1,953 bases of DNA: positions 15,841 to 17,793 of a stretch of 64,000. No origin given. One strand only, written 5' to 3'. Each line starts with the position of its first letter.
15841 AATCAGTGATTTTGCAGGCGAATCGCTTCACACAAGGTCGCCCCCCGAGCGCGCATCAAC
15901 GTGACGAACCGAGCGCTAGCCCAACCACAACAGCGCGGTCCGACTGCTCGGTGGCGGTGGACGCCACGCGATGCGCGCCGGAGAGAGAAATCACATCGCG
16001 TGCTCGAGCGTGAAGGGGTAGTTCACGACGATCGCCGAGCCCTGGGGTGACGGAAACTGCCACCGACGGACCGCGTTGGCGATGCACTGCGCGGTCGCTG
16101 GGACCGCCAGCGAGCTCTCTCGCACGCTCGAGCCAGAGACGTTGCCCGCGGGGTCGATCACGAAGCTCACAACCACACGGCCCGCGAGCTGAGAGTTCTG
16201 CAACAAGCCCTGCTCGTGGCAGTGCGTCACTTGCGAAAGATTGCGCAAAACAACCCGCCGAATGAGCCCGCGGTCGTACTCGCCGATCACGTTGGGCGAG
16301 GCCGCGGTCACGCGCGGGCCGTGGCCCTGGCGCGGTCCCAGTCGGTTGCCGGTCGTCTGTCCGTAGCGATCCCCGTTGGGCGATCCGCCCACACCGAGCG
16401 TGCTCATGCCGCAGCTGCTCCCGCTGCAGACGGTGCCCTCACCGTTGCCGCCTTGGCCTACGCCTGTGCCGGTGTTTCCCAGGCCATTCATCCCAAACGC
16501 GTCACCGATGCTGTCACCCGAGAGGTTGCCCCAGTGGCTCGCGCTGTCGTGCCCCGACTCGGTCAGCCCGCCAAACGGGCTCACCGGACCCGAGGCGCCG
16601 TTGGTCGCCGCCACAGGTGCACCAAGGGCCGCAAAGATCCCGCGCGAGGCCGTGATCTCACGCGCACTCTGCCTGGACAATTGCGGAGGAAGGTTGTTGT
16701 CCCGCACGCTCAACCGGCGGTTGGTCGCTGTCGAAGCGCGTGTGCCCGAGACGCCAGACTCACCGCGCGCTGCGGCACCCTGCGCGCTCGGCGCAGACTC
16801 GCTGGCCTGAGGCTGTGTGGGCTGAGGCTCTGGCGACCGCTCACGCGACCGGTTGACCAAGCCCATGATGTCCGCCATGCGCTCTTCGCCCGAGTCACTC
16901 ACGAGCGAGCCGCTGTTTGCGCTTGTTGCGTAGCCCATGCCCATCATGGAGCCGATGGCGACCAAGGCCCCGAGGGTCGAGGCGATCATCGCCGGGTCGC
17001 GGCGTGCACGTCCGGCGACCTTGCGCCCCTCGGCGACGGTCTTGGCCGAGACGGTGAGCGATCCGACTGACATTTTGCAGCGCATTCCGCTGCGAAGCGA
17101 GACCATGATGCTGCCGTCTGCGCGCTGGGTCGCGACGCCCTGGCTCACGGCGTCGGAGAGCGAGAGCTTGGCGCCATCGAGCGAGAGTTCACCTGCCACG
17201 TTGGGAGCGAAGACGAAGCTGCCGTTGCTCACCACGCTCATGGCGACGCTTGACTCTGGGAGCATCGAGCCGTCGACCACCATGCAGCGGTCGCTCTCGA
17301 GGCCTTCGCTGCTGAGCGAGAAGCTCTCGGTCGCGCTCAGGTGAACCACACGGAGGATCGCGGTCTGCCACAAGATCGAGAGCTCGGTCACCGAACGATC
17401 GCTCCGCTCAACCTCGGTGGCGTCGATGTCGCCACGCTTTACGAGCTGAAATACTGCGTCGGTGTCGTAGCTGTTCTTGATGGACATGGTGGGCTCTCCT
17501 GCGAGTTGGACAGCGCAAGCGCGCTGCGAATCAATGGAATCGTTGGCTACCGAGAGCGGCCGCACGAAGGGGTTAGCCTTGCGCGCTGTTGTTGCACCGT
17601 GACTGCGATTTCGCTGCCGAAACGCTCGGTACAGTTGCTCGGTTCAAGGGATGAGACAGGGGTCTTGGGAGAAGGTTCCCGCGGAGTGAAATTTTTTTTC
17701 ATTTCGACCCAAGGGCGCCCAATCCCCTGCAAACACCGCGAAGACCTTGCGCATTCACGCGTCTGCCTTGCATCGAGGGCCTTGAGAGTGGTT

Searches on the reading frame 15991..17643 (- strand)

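Call 68: search_protein_families(library=pfam, proteins=[window:15991-17643:-], max_evalue=0.001)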
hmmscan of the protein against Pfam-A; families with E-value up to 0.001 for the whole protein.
window:15991-17643:- (550 aa): 1 family
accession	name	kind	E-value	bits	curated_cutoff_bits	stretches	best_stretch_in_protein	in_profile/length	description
PF03544.19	TonB_C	-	0.00017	22.4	24.6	1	485-542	13-71/79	Gram-negative bacterial TonB protein C-terminal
